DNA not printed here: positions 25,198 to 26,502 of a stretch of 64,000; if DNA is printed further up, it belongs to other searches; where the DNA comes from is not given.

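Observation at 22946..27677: Four-gene cassette of classical-AAA proteins: two intact ATPases flanking two membrane-anchored, lid-less pseudo-ATPases, with no recognisable effector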

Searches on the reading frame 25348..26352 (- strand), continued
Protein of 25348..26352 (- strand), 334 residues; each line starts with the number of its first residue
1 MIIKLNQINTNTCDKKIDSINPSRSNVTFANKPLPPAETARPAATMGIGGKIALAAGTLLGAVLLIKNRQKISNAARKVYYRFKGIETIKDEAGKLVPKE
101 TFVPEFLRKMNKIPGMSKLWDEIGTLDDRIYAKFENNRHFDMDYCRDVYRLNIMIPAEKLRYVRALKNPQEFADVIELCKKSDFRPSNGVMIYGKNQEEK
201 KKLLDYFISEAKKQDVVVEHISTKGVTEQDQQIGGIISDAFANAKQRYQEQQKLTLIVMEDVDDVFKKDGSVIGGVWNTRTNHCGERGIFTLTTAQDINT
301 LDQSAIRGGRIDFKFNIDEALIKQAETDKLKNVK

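Call 54: search_protein_families(library=pfam, proteins=[L009:10883-12142:+, P0023, P0028, L005:4422-5297:-, L005:4156-4425:+, P0014], max_evalue=0.01)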
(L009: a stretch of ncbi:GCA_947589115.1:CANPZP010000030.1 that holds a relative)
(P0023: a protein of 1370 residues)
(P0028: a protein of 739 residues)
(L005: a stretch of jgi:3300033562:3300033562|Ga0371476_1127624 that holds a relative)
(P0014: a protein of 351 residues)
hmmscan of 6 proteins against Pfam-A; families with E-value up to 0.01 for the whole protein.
L009:10883-12142:+ (419 aa): 6 families
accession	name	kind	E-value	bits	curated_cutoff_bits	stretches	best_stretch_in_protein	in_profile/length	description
PF00004.35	AAA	-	1.6e-15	58.1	21.2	1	174-306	1-130/131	ATPase family associated with various cellular activities (AAA)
PF12775.13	AAA_7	-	0.00027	21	25.8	1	173-251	35-115/181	P-loop containing dynein motor region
PF13479.12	AAA_24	-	0.00032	21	27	1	174-239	5-59/195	AAA domain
PF13401.12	AAA_22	-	0.0019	19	27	1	174-245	8-82/130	AAA domain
PF13191.12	AAA_16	-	0.0029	18.6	32.6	1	171-205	24-58/167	AAA ATPase domain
PF13238.12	AAA_18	-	0.0048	17.8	29.4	0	174-228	1-53/128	AAA domain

P0023 (1370 aa): 48 families (the best 25 are shown)
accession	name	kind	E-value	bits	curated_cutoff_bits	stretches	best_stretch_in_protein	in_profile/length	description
PF00004.35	AAA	-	3.2e-105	348.3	21.2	4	1136-1270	1-130/131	ATPase family associated with various cellular activities (AAA)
PF13401.12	AAA_22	-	1.8e-18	67.5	27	1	1136-1252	8-128/130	AAA domain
PF07728.20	AAA_5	-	3.5e-16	59.9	22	1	571-644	2-78/139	AAA domain (dynein-related subfamily)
PF05496.18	RuvB_N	-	4.3e-16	59.5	27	1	527-597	3-62/159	Holliday junction DNA helicase RuvB P-loop domain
PF13191.12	AAA_16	-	2.1e-15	58.1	32.6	0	1131-1158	22-49/167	AAA ATPase domain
PF00910.28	RNA_helicase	-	1e-13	52.1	21.5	0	1136-1174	1-36/105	RNA helicase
PF20720.3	nSTAND3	-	1.1e-13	51.6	27.2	0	300-353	12-68/155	Novel STAND NTPase 3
PF13173.12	AAA_14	-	1.8e-12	47.8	27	0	1136-1207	5-72/129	AAA domain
PF24883.2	NPHP3_N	-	2.3e-11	44.6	24.8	0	1132-1249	21-135/164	Nephrocystin 3, N-terminal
PF25199.1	nSTAND_NTPase5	-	3.8e-11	43.4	34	1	1126-1216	34-115/145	Novel STAND NTPase 5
PF01695.23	IstB_IS21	-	6.9e-11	42.5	24.1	0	1130-1157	89-116/238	IstB-like ATP binding protein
PF25201.1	nSTAND6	-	8.2e-11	42.6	27.7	0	853-884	21-52/148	Novel STAND NTPase 6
PF13521.12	AAA_28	-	8.4e-11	42.8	27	0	1136-1179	2-41/164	AAA domain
PF13479.12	AAA_24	-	9.4e-11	42.4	27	1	571-645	5-77/195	AAA domain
PF13238.12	AAA_18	-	1.4e-10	42.2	29.4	0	309-370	2-66/128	AAA domain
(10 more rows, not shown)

P0028 (739 aa): 31 families (the best 25 are shown)
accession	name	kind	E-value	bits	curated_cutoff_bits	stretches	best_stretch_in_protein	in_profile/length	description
PF00004.35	AAA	-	8e-45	152.9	21.2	2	510-641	1-131/131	ATPase family associated with various cellular activities (AAA)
PF13401.12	AAA_22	-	1.5e-10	42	27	1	225-349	9-128/130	AAA domain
PF13191.12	AAA_16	-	3.3e-08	34.7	32.6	1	496-530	13-47/167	AAA ATPase domain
PF25201.1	nSTAND6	-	1e-07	32.5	27.7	1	222-262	19-58/148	Novel STAND NTPase 6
PF05707.18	Zot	-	1.1e-07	32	20.3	1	259-351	41-132/197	Zonular occludens toxin (Zot)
PF12775.13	AAA_7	-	2.3e-07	31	25.8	1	497-579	23-108/181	P-loop containing dynein motor region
PF00308.24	Bac_DnaA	-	2.6e-07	31.4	23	1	504-602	31-129/162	Bacterial DnaA ATPAse domain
PF13173.12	AAA_14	-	1.5e-06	28.7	27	1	510-621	5-102/129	AAA domain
PF13207.12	AAA_17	-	4.1e-06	27.6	27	0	513-565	1-49/136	AAA domain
PF07728.20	AAA_5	-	9e-06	26.2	22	1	510-621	2-125/139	AAA domain (dynein-related subfamily)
PF05673.19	DUF815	-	1.3e-05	25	23.8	1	467-620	25-152/249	Protein of unknown function (DUF815)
PF00910.28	RNA_helicase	-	2.3e-05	25.3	21.5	0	510-533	1-24/105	RNA helicase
PF25199.1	nSTAND_NTPase5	-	2.6e-05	24.5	34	1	492-587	26-112/145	Novel STAND NTPase 5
PF01637.24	ATPase_2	-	3.5e-05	24.2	33.2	1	510-568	23-84/225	ATPase domain predominantly from Archaea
PF05496.18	RuvB_N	-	3.8e-05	23.9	27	1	466-536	3-62/159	Holliday junction DNA helicase RuvB P-loop domain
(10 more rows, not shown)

L005:4422-5297:- (291 aa): 0 families

L005:4156-4425:+ (89 aa): 0 families

P0014 (351 aa): 0 families

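Call 60: search_protein_families(library=ncbifam, proteins=[L001:5788-7149:-, L001:7681-8610:-], max_evalue=0.1)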
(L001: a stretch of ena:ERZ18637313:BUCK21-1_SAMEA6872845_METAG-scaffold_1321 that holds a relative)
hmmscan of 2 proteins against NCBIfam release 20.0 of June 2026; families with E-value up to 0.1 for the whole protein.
L001:5788-7149:- (453 aa): 35 families (the best 25 are shown)
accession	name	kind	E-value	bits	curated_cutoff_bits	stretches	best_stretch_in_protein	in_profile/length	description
TIGR00763.1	lon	equivalog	9.9e-85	285.6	608.05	1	93-436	256-595/795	endopeptidase La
NF008053.0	PRK10787.1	equivalog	1.4e-58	198.6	891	1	92-428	251-585/784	endopeptidase La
TIGR02639.1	ClpA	equivalog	1.7e-07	29.9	993.15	1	153-317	450-605/734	ATP-dependent Clp protease ATP-binding subunit ClpA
NF041006.2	cell_div_CdvC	equivalog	1.4e-06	27.4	650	1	107-276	51-215/370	cell division protein CdvC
NF003229.0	PRK04195.1-5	equivalog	2.6e-06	26.4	280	1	195-278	47-122/413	replication factor C large subunit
TIGR00390.1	hslU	equivalog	6.8e-06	25.3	362.45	1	158-224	10-79/441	ATP-dependent protease ATPase subunit HslU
NF003745.1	PRK05342.1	equivalog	2.7e-05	23.2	359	1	195-221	112-138/418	ATP-dependent Clp protease ATP-binding subunit ClpX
NF047748.1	PrtsmActNtasePan1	equivalog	3.3e-05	23.1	750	1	149-272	137-254/405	proteasome-activating nucleotidase Pan1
NF003069.1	PRK03992.1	subfamily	3.8e-05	23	500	1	166-273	141-238/379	proteasome-activating nucleotidase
TIGR00635.1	ruvB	equivalog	4.1e-05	22.8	299.05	1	160-225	4-63/305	Holliday junction branch migration DNA helicase RuvB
TIGR03922.1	T7SS_EccA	equivalog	5.9e-05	21.8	466.65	1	153-215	270-335/557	type VII secretion AAA-ATPase EccA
NF042959.1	IteA_antiphage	equivalog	6.6e-05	22.2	510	1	148-221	81-154/367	anti-phage ATPase IteA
NF003226.0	PRK04195.1-1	equivalog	0.00012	21.2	588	1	196-279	44-119/405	replication factor C large subunit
TIGR00382.1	clpX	equivalog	0.00023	20.3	370.75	1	180-221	106-146/414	ATP-dependent protease ATP-binding subunit ClpX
TIGR02880.1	cbbX_cfxQ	equivalog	0.00024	20.5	459.25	1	151-215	13-81/284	CbbX protein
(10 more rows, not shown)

L001:7681-8610:- (309 aa): 0 families

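Call 61: search_protein_families(library=padloc, proteins=[L001:5788-7149:-, L001:7681-8610:-, L001:7329-7688:+, L009:10883-12142:+, L009:10001-10879:+], max_evalue=0.01)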
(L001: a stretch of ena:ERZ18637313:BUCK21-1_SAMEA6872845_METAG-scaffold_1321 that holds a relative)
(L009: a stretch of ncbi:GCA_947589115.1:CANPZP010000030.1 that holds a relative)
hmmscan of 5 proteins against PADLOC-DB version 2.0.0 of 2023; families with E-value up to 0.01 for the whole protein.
L001:5788-7149:- (453 aa): 7 families
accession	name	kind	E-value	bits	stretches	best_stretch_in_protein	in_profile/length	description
PDLC04606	PDC-M37B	-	3.8e-13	47.4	1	59-409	45-386/390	-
PDLC03838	DolB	-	5.5e-09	33.7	1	149-404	128-365/375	-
PDLC04232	IetA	-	2.6e-07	28.4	1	195-241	119-165/330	-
PDLC02196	IetA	-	2.4e-06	25.3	1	148-221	78-151/374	-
PDLC02195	IetA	-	4.7e-06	24.1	1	147-226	90-171/395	-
PDLC04231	IetA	-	6.9e-05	20.8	1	195-226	120-151/262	-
PDLC00915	TRIP13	-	0.00049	17.6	1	194-220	65-91/302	TRIP13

L001:7681-8610:- (309 aa): 0 families

L001:7329-7688:+ (119 aa): 1 family
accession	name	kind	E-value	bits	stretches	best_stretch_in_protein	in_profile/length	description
PDLC01115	Csm5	-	0.0046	14.8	0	30-80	175-225/233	Csm5gr7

L009:10883-12142:+ (419 aa): 7 families
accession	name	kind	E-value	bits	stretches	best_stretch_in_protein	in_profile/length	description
PDLC02196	IetA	-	4.7e-09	34.1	1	167-196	118-147/374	-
PDLC02195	IetA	-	7.1e-08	30.2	2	167-195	133-161/395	-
PDLC04232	IetA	-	1.3e-05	22.8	1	172-343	117-278/330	-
PDLC04231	IetA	-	0.00039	18.3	1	174-317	120-256/262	-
PDLC04140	mad8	-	0.00043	17.9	1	173-259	29-95/314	mads_8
PDLC00915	TRIP13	-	0.00097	16.6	1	173-294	65-199/302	TRIP13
PDLC00914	TRIP13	-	0.004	14.6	1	174-384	74-292/302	TRIP13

L009:10001-10879:+ (292 aa): 0 families

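Call 62: search_protein_families(library=phrogs, proteins=[window:25348-26352:-, L001:5788-7149:-, L001:7681-8610:-, L001:7329-7688:+], max_evalue=0.001)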
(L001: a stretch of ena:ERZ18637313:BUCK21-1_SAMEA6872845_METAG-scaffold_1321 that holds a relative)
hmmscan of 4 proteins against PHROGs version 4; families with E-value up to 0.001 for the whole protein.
window:25348-26352:- (334 aa): 0 families

L001:5788-7149:- (453 aa): 12 families
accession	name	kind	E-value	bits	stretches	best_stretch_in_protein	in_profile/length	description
phrog_15585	-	unknown function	4.3e-82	277.7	1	93-428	252-584/793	-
phrog_168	-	DNA, RNA and nucleotide metabolism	1.4e-15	58.8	1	189-450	39-265/314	clamp loader of DNA polymerase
phrog_3757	-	unknown function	4.8e-10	40.4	1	146-271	80-196/367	-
phrog_10401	-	other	6.6e-09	36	1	184-355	451-604/667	ATPase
phrog_5846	-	DNA, RNA and nucleotide metabolism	1.1e-07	32.5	1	161-232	17-78/380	clamp loader of DNA polymerase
phrog_11838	-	DNA, RNA and nucleotide metabolism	7.4e-07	29.7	1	196-289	44-127/420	clamp loader of DNA polymerase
phrog_249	-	moron, auxiliary metabolic gene and host takeover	1.1e-06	29.2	1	187-271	124-205/380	porphyrin biosynthesis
phrog_4871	-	other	6.5e-06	25.8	1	163-270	469-579/764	ATP-dependent protease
phrog_7485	-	unknown function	7.3e-06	26.2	1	167-243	204-278/430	-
phrog_4339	-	unknown function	9.1e-05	22.7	0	197-226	56-85/552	-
phrog_5424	-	other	0.00016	21.4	1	197-242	285-330/527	ATPase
phrog_30773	-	unknown function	0.00028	20.3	1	140-274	144-270/666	-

L001:7681-8610:- (309 aa): 0 families

L001:7329-7688:+ (119 aa): 0 families

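Call 64: list_cluster_members(proteins=[P0027, P0023, P0014, P0017, P0030, P0013, P0032, P0008, P0010, P0005])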
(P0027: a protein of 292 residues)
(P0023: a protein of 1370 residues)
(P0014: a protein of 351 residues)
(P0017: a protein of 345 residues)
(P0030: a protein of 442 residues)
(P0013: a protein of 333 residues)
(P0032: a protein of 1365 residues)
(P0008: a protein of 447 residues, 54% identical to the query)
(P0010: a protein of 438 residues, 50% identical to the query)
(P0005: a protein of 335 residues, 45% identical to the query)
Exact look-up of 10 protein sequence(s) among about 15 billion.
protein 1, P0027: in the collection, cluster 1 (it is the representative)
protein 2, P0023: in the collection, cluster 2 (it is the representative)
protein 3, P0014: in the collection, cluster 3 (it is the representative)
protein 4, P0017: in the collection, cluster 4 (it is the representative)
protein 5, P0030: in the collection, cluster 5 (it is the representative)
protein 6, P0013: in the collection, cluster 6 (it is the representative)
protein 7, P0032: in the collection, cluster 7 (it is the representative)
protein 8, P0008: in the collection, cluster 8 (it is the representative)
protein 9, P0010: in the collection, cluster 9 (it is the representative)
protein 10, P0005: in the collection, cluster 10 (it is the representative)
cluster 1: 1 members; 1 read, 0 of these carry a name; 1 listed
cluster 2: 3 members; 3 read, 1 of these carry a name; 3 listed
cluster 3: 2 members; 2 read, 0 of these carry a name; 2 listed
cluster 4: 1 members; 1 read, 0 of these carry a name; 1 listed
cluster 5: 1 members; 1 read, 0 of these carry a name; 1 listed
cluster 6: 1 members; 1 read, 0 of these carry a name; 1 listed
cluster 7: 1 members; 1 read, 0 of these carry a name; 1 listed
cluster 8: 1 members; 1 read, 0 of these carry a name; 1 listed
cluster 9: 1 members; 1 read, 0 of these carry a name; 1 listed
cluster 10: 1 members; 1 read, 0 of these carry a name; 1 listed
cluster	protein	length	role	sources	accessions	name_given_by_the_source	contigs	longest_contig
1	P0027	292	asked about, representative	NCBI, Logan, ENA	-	-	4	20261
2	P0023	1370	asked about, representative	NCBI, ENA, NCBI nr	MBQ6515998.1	ATP-binding protein [bacterium]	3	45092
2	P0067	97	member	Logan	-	-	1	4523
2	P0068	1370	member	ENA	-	-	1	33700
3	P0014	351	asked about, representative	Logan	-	-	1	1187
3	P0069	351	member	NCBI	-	-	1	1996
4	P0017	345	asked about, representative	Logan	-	-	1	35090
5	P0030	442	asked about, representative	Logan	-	-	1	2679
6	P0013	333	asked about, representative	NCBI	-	-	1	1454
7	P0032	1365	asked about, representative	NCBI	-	-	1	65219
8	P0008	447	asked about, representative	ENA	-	-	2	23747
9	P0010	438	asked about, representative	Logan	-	-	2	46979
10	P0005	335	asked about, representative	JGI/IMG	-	-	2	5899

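Call 75: search_dna_similar(query=window:25348-26352:-, collection=phages, mode=protein, max_evalue=0.001, max_rows=10)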
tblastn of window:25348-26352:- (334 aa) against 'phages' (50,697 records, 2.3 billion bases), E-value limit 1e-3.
No match.

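Call 77: search_dna_similar(query=window:25348-26352:-, collection=plasmids, mode=protein, max_evalue=0.001, max_rows=10)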
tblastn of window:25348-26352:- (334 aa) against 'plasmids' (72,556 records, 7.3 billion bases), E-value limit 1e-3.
No match.

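Call 81: find_encoding_contigs(protein=P0017, flank=10000)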
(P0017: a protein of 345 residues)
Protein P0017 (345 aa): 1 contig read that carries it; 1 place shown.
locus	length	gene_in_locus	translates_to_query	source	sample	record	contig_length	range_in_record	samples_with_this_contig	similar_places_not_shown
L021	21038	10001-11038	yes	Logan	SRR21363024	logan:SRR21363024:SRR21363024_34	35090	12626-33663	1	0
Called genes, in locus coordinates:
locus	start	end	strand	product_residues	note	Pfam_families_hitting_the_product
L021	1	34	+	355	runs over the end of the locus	PF01270:Glyco_hydro_8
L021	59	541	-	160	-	PF07719:TPR_2 (faint), PF13371:TPR_9 (faint), PF14559:TPR_19 (faint), PF00515:TPR_1 (faint), PF13181:TPR_8 (faint), PF13424:TPR_12 (faint), PF13414:TPR_11 (faint), PF14853:Fis1_TPR_C (weak)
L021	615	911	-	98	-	-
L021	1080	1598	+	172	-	PF14512:TM1586_NiRdase, PF00881:Nitroreductase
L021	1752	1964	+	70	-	PF10771:DUF2582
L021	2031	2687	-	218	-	PF00265:TK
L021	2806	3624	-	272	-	PF01978:TrmB, PF11495:TrmB_EBD_N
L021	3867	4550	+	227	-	PF04131:NanE, PF03060:NMO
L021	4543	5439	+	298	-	PF00480:ROK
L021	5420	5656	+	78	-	-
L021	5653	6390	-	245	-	PF02348:CTP_transf_3, PF12804:NTP_transf_3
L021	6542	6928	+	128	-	-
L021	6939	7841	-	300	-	PF06325:PrmA, PF05175:MTS, PF13649:Methyltransf_25 (weak), PF13847:Methyltransf_31 (weak)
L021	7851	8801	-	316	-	PF03255:ACCA, PF01039:Carboxyl_trans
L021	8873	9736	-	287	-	PF17848:Zn_ribbon_ACC, PF01039:Carboxyl_trans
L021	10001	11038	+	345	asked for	-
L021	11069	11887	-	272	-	PF00413:Peptidase_M10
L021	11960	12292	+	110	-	PF02575:YbaB_DNA_bd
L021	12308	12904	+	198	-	PF21176:RecR_HhH, PF01751:Toprim, PF13662:Toprim_4, PF21175:RecR_C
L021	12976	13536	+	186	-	-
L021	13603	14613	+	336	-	PF00005:ABC_tran, PF13304:AAA_21 (faint), PF08352:oligo_HPY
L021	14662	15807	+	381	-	PF00696:AA_kinase, PF01472:PUA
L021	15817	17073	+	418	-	PF00171:Aldedh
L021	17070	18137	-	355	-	PF01739:CheR, PF13489:Methyltransf_23 (faint), PF13847:Methyltransf_31 (faint)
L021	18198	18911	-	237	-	-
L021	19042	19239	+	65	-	PF04070:DUF378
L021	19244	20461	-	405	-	-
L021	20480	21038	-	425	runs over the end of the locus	PF00070:Pyr_redox (faint), PF01134:GIDA (faint), PF01266:DAO (faint), PF01946:Thi4 (weak), PF07992:Pyr_redox_2 (faint), PF12831:FAD_oxidored, PF13450:NAD_binding_8 (weak)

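Call 82: list_cluster_members(proteins=[P0015, P0016, P0018, P0019, P0020, P0025, P0026, P0028, P0029, P0033])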
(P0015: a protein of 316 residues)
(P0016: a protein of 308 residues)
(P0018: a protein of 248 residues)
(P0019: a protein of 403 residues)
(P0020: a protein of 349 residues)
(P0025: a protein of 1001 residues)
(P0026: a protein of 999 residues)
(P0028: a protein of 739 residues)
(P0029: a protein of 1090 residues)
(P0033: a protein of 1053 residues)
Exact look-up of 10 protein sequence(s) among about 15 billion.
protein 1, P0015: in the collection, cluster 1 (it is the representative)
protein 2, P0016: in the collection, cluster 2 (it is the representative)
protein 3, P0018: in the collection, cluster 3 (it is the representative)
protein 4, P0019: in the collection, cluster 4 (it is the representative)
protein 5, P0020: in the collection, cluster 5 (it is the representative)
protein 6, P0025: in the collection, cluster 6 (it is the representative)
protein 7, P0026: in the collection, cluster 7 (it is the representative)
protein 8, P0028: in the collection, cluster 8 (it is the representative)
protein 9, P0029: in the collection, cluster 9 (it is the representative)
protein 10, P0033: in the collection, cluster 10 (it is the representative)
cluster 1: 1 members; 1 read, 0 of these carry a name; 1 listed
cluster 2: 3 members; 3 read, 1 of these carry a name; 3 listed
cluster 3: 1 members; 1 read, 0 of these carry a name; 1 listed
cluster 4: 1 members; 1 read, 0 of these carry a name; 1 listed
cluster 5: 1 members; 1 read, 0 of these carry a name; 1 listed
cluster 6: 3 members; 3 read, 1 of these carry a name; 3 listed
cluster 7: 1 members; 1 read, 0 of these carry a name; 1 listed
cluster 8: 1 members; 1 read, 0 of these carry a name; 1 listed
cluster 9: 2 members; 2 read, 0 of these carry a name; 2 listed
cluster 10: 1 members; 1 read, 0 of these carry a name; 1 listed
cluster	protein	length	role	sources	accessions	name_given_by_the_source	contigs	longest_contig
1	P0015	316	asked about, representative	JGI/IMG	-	-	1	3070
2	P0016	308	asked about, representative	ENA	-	-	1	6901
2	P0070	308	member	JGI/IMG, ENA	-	hypothetical protein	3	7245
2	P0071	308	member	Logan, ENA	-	-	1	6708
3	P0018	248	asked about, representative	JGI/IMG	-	-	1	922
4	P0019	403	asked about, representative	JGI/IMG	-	-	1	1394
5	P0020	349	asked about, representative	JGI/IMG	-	-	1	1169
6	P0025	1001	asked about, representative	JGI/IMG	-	-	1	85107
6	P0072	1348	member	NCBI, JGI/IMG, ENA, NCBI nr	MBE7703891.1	MAG: AAA family ATPase [Cyanobacteria bacterium SIG28] | AAA family ATPase [Cyanobacteria bacterium SIG28]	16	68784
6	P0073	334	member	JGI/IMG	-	-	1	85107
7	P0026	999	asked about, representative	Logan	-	-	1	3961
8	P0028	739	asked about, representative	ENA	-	-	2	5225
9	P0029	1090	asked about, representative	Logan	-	-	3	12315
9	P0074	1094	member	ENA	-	-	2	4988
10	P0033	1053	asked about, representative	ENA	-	-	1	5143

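Call 83: find_encoding_contigs(protein=P0016, flank=10000)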
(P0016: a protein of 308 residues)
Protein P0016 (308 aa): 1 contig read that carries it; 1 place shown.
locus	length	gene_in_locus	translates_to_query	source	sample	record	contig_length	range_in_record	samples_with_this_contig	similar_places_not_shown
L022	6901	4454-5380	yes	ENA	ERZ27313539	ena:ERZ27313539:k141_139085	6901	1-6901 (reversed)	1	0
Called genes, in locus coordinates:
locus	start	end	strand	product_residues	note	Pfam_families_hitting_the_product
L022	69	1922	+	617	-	PF00012:HSP70, PF06723:MreB_Mbl, PF00012:HSP70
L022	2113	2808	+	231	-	-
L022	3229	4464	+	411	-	PF00004:AAA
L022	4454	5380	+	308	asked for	-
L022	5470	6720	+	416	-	PF13393:tRNA-synt_His, PF00587:tRNA-synt_2b, PF03129:HGTP_anticodon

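Call 84: find_encoding_contigs(protein=P0015, flank=10000)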
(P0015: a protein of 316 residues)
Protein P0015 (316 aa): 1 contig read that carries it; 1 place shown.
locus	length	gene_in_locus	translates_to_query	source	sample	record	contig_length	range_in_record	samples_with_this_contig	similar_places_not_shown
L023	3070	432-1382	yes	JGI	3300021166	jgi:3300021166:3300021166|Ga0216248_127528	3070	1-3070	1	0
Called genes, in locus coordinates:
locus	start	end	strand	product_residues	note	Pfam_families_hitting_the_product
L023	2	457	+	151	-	?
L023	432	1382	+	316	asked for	-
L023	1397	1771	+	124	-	-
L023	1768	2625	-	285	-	-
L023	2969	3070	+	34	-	?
